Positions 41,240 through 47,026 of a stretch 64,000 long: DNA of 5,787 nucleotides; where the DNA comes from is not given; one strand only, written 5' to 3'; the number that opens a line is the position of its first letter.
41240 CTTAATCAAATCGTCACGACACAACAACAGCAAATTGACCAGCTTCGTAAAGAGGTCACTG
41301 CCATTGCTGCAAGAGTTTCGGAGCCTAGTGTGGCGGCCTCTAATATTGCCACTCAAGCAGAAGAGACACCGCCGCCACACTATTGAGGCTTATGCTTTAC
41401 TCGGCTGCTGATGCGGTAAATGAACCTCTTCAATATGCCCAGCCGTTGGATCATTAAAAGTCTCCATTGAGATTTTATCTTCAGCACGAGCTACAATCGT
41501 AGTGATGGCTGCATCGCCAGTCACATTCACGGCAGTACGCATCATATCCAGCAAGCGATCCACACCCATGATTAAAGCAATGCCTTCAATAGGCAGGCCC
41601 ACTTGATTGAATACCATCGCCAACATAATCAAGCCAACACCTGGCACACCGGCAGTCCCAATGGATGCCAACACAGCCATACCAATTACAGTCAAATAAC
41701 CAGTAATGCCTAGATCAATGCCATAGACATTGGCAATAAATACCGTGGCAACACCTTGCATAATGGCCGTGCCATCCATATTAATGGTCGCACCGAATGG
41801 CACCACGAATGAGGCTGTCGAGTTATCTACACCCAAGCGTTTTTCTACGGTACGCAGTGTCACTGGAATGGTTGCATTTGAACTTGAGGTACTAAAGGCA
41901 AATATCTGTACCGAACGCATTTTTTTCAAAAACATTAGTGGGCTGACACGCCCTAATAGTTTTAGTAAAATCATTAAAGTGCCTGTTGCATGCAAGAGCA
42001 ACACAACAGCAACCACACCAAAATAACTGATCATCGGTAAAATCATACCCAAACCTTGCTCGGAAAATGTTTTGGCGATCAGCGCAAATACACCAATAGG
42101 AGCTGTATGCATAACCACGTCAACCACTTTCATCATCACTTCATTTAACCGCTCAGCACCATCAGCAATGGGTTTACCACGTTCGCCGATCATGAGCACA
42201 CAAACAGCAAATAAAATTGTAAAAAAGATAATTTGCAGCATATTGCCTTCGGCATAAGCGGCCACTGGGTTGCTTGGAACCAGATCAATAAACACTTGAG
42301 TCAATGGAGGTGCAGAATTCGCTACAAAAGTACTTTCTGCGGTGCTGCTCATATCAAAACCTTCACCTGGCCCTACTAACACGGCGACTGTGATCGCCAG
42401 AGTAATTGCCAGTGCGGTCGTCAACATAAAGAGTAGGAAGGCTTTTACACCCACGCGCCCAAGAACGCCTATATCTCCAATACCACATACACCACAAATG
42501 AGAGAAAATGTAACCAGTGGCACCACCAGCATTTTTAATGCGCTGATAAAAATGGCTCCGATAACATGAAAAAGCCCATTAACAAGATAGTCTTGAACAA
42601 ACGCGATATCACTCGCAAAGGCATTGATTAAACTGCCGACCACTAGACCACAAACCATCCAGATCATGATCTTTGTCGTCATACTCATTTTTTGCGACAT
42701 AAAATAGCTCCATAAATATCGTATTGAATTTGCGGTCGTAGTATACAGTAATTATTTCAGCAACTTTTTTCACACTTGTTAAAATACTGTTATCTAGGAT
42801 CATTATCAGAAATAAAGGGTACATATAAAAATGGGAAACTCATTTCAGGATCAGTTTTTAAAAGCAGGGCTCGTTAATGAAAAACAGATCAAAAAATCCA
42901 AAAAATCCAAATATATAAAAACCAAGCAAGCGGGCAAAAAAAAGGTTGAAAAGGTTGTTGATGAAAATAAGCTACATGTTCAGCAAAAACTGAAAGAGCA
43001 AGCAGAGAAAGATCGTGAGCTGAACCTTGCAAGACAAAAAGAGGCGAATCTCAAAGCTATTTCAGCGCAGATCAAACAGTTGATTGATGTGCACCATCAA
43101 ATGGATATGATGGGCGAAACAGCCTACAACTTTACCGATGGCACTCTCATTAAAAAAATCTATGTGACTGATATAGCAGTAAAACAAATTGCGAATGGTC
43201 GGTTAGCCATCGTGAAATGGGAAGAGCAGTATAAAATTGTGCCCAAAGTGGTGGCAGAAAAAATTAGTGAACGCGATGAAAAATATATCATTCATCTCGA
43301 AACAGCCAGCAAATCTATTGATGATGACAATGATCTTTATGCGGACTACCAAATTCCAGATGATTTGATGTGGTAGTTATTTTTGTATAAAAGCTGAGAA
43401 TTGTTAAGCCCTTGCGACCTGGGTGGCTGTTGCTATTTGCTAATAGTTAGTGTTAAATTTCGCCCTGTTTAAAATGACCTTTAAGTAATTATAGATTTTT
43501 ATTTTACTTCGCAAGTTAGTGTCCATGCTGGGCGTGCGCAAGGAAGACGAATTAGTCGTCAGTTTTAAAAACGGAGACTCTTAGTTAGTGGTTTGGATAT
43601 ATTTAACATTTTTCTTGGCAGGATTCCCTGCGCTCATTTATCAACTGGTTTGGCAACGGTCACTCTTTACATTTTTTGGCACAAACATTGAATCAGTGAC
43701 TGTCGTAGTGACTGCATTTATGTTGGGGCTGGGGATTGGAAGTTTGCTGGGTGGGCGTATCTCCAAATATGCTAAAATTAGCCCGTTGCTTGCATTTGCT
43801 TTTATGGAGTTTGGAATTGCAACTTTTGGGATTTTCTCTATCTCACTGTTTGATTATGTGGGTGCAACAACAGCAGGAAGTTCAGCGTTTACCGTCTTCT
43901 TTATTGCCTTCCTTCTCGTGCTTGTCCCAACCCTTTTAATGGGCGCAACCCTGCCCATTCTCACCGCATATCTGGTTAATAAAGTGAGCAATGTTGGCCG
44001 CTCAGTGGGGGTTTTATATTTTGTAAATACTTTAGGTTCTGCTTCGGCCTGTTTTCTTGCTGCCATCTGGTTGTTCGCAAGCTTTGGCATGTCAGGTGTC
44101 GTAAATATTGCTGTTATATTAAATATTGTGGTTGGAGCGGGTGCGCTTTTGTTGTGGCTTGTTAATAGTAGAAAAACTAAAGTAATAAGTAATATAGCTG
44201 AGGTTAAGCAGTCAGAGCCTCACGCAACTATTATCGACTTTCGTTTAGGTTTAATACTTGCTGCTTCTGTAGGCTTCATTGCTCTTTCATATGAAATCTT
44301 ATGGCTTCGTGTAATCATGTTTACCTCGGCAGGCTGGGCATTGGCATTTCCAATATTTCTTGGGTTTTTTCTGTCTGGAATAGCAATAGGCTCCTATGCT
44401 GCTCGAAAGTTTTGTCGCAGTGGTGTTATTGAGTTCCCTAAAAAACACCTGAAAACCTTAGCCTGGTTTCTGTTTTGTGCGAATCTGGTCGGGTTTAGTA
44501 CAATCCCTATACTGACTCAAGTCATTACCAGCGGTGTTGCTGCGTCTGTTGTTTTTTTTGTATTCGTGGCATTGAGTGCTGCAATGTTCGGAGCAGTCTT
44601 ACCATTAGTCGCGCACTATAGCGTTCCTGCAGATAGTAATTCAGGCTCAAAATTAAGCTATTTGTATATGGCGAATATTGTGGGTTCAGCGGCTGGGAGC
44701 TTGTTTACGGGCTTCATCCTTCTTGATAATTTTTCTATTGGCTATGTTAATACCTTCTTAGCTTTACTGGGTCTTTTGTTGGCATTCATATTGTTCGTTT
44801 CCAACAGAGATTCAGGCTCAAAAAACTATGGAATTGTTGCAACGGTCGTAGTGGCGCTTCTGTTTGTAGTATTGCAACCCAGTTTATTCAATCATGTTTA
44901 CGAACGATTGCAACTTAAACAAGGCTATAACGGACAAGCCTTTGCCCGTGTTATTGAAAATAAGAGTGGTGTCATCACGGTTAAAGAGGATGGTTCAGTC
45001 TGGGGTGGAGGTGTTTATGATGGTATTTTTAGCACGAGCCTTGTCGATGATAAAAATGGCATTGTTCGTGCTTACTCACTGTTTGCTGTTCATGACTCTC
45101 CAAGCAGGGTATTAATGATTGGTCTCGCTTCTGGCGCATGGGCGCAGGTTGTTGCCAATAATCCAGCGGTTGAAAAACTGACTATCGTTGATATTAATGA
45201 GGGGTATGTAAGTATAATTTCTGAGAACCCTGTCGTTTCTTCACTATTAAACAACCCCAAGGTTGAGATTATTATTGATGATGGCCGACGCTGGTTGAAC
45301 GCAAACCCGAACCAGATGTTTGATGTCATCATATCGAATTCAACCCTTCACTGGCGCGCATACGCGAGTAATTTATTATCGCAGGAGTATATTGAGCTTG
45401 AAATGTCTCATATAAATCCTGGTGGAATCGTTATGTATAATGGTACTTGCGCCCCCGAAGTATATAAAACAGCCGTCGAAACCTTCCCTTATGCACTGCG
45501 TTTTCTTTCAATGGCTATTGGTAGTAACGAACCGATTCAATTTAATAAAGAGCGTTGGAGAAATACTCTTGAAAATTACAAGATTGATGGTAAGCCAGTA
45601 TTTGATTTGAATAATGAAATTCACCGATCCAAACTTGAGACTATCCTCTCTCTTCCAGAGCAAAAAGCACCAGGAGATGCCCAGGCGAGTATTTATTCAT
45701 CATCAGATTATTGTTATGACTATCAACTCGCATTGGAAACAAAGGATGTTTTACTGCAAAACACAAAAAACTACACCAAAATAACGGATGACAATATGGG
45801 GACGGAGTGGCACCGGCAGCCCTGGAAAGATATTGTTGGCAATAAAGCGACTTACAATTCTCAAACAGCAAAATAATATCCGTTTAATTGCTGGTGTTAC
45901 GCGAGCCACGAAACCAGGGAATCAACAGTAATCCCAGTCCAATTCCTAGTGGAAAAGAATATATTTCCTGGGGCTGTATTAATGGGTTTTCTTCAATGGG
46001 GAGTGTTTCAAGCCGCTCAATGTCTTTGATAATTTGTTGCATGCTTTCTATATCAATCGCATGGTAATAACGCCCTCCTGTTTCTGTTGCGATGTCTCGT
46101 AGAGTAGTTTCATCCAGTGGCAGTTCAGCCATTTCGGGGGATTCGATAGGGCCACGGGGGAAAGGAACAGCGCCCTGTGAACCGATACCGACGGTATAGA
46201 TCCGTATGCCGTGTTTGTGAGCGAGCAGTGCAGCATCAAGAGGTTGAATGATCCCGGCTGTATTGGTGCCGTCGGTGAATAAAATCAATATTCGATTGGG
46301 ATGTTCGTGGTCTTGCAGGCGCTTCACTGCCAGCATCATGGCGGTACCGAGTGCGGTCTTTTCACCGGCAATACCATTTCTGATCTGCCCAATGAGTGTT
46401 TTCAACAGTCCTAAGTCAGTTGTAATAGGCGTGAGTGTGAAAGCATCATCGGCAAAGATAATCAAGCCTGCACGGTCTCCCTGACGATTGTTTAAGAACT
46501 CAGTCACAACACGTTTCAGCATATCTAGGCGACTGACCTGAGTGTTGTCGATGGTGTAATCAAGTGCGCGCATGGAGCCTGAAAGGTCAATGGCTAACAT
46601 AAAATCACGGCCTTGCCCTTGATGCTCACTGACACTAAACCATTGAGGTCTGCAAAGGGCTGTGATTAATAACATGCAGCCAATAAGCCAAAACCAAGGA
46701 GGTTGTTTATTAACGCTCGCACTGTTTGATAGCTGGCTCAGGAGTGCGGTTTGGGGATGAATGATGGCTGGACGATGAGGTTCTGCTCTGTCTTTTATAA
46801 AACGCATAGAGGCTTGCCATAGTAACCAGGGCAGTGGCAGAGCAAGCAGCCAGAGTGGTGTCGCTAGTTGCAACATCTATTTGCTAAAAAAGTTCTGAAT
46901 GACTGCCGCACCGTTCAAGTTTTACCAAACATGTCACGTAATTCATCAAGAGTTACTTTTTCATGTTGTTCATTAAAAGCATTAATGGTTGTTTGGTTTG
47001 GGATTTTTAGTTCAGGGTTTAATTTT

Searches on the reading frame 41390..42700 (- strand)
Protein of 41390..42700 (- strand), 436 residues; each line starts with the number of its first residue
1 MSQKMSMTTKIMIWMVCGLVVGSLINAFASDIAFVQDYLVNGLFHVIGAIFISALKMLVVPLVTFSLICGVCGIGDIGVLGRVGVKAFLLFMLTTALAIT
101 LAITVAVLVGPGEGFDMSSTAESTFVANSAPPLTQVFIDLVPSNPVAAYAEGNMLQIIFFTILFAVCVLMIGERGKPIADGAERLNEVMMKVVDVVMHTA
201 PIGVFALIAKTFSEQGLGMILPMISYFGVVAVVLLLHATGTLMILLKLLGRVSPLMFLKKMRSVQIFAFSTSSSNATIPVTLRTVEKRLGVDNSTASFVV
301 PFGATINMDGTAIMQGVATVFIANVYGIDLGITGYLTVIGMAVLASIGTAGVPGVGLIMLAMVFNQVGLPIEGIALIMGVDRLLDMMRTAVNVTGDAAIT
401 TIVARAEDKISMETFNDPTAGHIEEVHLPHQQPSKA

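Call 40: search_protein_families(library=pfam, proteins=[window:41390-42700:-], max_evalue=0.00001)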
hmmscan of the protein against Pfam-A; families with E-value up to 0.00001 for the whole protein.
window:41390-42700:- (436 aa): 1 family
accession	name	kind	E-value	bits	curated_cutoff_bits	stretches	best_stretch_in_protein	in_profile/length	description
PF00375.23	SDF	-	5.3e-124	414.6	27.9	1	7-405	1-386/387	Sodium:dicarboxylate symporter family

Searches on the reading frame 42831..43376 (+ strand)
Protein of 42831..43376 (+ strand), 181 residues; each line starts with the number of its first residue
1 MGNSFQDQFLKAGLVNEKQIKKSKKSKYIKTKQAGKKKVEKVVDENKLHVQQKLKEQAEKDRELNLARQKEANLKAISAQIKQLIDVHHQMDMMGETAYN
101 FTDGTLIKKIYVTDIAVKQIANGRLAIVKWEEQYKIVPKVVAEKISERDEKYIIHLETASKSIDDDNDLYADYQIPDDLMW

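Call 40: search_protein_families(library=pfam, proteins=[window:42831-43376:+], max_evalue=0.00001)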
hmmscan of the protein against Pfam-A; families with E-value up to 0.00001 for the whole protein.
window:42831-43376:+ (181 aa): 1 family
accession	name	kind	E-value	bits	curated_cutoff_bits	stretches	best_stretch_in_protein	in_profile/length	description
PF09831.14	DUF2058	-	6.3e-57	192.9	25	1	4-181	1-174/174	Uncharacterized protein conserved in bacteria (DUF2058)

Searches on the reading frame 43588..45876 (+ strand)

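Call 4: search_protein_families(library=ncbifam, proteins=[window:43588-45876:+])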
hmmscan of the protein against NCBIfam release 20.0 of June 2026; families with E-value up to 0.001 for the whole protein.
window:43588-45876:+ (762 aa): 6 families
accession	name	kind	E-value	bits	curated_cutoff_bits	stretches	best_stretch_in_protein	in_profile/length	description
NF002956.0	PRK03612.1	equivalog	1.4e-23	83.1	472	2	222-626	23-427/522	polyamine aminopropyltransferase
NF037959.1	MFS_SpdSyn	subfamily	1.3e-21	76.9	40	3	16-200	5-190/480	fused MFS/spermidine synthase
TIGR00417.1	speE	equivalog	8e-16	58.1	249.55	1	497-617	66-184/271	spermidine synthase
NF002010.0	PRK00811.1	equivalog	8.8e-14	51.4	260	1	500-617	74-191/287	polyamine aminopropyltransferase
NF003380.0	PRK04457.1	equivalog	1.3e-05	24.4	304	1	501-621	66-182/265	polyamine aminopropyltransferase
TIGR02072.1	BioC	equivalog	0.00026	20.9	184.95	1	502-623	32-138/244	malonyl-ACP O-methyltransferase BioC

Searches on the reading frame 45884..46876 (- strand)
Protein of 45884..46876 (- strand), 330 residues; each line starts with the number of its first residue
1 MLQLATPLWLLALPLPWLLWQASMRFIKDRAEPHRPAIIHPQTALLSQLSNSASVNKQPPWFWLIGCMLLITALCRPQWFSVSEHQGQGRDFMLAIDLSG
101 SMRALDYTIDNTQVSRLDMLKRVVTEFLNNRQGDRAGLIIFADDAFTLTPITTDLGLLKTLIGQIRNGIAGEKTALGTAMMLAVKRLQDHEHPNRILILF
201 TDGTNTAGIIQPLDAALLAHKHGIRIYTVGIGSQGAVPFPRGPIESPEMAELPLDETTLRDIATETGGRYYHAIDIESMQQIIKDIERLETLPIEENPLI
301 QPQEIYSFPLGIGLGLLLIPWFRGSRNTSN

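Call 4: search_protein_families(library=ncbifam, proteins=[window:45884-46876:-])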
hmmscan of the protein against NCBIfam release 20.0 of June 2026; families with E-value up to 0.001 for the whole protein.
window:45884-46876:- (330 aa): 4 families
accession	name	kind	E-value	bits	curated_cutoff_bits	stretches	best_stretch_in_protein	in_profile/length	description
NF047508.1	VWA_BatA_Lepto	exception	5.4e-40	137.4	380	1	41-299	41-282/315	VWA domain-containing protein BatA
NF047506.1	VWA_BatB_Lepto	exception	9.5e-17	61.1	350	1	71-206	66-199/324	VWA domain-containing protein BatB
NF010238.0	PRK13685.1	subfamily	2.4e-13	49.9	432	1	55-287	64-295/335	hypothetical protein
TIGR03436.1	acidobact_VWFA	subfamily_domain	8.4e-09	35.3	81.25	1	111-286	77-278/324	VWA domain-containing protein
